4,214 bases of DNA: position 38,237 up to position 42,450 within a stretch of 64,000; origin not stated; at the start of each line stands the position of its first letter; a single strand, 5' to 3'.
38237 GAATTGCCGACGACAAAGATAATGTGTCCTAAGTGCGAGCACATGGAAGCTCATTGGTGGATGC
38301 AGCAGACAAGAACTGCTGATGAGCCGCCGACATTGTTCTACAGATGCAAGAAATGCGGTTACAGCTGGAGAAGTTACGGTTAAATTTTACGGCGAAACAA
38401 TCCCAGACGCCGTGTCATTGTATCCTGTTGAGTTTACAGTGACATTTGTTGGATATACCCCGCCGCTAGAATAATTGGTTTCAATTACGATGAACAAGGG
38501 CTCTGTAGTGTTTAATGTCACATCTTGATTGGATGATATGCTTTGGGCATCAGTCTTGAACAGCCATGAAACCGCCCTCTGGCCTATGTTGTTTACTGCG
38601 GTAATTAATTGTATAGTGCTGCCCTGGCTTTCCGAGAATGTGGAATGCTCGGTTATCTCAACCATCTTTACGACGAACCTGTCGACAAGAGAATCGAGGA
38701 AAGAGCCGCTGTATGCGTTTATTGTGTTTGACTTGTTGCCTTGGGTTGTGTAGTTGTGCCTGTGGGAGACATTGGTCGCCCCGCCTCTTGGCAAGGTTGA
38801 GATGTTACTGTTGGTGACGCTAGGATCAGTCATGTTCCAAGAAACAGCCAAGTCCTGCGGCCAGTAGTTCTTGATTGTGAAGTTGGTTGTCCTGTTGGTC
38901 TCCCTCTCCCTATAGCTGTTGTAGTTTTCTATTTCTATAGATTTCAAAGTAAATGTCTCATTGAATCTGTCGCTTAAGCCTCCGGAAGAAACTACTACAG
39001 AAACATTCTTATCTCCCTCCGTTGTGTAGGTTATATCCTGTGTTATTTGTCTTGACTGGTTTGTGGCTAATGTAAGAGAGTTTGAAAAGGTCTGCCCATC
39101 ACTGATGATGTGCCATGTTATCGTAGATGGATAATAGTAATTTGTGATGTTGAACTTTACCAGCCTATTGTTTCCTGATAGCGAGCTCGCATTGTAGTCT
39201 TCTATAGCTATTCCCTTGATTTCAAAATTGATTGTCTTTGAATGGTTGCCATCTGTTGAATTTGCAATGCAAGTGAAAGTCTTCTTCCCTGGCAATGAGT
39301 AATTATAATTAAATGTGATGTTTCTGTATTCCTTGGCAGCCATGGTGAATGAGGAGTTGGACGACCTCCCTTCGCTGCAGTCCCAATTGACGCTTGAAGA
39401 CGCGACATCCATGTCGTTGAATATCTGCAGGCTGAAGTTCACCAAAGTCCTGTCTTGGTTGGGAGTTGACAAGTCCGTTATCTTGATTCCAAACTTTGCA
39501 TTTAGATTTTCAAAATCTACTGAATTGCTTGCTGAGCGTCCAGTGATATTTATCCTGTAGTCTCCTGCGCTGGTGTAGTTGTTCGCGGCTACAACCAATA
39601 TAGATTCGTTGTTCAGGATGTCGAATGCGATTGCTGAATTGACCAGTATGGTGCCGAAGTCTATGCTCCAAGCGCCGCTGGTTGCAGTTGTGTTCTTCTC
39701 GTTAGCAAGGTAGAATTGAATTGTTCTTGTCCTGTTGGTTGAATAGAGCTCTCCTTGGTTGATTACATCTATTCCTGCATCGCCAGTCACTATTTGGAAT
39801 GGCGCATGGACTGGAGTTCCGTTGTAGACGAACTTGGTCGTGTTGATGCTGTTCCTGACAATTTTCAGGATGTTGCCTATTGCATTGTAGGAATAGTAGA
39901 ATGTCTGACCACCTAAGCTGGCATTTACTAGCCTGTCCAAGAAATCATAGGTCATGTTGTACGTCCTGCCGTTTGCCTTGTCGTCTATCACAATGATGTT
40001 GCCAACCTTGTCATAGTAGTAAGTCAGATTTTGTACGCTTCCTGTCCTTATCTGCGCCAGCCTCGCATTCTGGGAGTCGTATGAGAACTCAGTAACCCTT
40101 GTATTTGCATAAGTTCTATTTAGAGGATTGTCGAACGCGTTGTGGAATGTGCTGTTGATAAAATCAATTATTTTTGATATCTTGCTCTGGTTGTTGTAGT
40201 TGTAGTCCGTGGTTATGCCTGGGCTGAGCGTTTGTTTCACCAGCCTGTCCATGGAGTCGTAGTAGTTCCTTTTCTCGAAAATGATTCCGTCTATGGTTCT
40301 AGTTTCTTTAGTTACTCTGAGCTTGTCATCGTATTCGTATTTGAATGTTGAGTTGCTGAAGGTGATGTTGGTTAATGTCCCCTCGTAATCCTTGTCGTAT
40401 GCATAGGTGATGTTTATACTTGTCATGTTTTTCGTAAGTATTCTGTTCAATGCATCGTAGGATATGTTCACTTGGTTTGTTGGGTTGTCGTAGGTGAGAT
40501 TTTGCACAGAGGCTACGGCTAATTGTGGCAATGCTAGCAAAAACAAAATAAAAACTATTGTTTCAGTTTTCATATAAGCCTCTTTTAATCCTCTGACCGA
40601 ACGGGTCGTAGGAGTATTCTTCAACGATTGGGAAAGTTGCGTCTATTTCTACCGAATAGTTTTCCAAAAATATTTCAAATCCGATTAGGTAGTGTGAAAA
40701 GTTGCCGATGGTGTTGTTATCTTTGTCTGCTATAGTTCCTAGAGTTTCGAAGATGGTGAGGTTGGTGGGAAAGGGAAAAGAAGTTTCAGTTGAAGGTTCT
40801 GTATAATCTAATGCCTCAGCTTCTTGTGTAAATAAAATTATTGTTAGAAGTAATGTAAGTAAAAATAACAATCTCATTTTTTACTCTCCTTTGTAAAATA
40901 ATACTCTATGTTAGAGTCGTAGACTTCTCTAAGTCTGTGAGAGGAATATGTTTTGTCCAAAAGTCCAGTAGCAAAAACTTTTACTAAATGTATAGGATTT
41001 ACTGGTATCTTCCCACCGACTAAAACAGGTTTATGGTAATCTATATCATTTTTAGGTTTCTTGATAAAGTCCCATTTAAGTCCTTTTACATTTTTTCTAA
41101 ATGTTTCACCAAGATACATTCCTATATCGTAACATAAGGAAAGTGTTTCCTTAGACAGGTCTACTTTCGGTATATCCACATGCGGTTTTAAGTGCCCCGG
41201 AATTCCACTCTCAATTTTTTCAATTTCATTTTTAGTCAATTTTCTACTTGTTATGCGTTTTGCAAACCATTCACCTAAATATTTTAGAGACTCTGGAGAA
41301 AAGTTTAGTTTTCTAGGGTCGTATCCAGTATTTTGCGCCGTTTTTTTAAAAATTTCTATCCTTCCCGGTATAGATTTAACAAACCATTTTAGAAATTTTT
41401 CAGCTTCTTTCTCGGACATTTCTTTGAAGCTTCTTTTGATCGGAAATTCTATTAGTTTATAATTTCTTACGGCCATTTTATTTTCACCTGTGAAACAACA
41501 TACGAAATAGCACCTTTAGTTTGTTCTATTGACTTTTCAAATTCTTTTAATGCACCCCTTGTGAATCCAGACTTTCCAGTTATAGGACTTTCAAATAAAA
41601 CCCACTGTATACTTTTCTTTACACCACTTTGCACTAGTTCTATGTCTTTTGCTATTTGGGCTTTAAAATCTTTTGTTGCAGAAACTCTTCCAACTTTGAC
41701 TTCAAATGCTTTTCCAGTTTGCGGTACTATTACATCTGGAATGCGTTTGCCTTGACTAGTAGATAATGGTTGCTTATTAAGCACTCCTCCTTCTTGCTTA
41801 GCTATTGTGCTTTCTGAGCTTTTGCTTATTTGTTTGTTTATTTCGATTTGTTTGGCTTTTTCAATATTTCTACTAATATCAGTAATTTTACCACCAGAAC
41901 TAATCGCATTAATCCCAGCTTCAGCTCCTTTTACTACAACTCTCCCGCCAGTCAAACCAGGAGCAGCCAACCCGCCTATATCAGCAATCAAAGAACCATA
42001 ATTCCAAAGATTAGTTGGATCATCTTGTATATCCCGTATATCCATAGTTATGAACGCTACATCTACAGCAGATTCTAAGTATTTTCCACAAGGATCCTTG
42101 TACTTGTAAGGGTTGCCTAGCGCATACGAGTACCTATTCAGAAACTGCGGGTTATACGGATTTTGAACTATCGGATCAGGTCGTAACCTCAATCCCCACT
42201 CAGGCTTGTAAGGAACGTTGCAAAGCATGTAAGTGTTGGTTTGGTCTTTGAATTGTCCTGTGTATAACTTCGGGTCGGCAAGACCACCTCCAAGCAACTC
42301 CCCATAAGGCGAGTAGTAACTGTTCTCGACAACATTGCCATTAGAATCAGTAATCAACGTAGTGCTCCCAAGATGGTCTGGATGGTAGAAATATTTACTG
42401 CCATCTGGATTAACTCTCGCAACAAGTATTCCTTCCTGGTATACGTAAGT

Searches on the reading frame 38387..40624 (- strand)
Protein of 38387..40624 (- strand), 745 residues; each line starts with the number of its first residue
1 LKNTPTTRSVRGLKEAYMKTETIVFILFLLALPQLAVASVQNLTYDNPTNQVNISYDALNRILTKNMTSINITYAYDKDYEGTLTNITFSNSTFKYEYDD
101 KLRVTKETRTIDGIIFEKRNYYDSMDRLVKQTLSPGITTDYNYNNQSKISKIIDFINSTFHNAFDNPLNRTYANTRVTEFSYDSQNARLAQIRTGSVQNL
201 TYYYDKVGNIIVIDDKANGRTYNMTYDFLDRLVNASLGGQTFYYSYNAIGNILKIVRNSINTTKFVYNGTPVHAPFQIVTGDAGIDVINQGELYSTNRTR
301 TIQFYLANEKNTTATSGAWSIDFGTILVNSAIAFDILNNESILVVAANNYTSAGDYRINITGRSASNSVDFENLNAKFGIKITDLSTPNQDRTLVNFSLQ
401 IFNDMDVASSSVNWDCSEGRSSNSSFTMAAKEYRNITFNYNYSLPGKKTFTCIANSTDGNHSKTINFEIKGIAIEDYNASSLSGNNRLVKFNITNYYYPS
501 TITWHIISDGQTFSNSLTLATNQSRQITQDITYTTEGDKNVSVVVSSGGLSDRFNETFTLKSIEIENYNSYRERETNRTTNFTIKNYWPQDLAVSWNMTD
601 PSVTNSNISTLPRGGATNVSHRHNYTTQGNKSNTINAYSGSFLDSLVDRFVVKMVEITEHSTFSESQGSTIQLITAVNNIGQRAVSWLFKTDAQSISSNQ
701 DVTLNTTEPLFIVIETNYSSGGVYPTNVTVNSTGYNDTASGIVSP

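Call 5: search_protein_families(library=pfam, proteins=[window:38387-40624:-], max_evalue=0.01)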
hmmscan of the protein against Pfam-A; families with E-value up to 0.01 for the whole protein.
window:38387-40624:- (745 aa): 2 families
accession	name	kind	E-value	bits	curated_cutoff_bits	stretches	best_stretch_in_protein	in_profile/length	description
PF05593.20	RHS_repeat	-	4.2e-09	37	22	0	162-190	2-30/38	RHS Repeat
PF19512.4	DUF6046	-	0.00036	20.9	27.4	0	451-494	65-108/122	Domain of unknown function (DUF6046)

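Call 9: search_protein_families(library=ncbifam, proteins=[window:38387-40624:-], max_evalue=0.01)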
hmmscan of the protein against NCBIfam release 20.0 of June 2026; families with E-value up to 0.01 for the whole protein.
window:38387-40624:- (745 aa): 1 family
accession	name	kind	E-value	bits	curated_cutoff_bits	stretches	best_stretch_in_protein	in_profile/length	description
TIGR01643.1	YD_repeat_2x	repeat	4.5e-07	30.1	15.8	0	161-196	1-36/42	YD repeat-containing protein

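Call 50: search_protein_families(library=pfam, proteins=[window:38387-40624:-], max_evalue=0.1)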
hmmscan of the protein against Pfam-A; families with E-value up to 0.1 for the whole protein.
window:38387-40624:- (745 aa): 2 families
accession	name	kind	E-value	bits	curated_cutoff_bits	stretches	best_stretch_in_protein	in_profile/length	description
PF05593.20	RHS_repeat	-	4.2e-09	37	22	1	162-190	2-30/38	RHS Repeat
PF19512.4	DUF6046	-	0.00036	20.9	27.4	0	451-494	65-108/122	Domain of unknown function (DUF6046)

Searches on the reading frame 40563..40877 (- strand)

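Call 5: search_protein_families(library=pfam, proteins=[window:40563-40877:-], max_evalue=0.01)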
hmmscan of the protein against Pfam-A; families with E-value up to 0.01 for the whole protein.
window:40563-40877:- (104 aa): 0 families

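Call 9: search_protein_families(library=ncbifam, proteins=[window:40563-40877:-], max_evalue=0.01)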
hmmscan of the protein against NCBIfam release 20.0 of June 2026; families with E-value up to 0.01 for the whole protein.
window:40563-40877:- (104 aa): 0 families

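Call 50: search_protein_families(library=pfam, proteins=[window:40563-40877:-], max_evalue=0.1)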
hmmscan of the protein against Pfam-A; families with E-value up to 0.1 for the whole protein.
window:40563-40877:- (104 aa): 1 family
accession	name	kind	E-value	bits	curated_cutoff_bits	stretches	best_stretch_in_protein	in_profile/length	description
PF04892.17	VanZ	-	0.086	13.9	30.1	1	4-71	2-69/126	VanZ like family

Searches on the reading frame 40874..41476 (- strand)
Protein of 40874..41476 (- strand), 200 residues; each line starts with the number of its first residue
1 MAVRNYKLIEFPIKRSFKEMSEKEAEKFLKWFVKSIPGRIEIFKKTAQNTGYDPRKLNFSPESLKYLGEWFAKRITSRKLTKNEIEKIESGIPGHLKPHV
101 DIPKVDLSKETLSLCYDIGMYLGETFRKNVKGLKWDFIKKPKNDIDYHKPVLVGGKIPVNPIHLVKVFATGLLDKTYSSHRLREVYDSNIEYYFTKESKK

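Call 5: search_protein_families(library=pfam, proteins=[window:40874-41476:-], max_evalue=0.01)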
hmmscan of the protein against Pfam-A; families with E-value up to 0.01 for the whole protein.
window:40874-41476:- (200 aa): 0 families

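Call 9: search_protein_families(library=ncbifam, proteins=[window:40874-41476:-], max_evalue=0.01)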
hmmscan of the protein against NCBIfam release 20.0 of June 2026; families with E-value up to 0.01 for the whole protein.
window:40874-41476:- (200 aa): 0 families

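Call 50: search_protein_families(library=pfam, proteins=[window:40874-41476:-], max_evalue=0.1)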
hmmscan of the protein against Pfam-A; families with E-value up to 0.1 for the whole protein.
window:40874-41476:- (200 aa): 0 families

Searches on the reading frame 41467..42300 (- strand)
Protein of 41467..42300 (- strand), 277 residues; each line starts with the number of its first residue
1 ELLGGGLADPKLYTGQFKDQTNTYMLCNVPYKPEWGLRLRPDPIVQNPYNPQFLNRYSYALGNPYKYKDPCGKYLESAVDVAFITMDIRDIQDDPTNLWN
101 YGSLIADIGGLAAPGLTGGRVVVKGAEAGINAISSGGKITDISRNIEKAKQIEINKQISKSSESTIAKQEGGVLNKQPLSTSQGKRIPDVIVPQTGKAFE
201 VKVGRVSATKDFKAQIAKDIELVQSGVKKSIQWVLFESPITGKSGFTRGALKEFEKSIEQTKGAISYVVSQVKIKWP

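Call 50: search_protein_families(library=pfam, proteins=[window:41467-42300:-], max_evalue=0.1)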
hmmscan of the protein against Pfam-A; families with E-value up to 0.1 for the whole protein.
window:41467-42300:- (277 aa): 0 families

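Call 64: search_solved_structures(query=window:41470-42162:-, max_evalue=10)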
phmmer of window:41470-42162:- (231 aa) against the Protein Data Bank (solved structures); distinct sequences matched with E-value up to 10: 0.
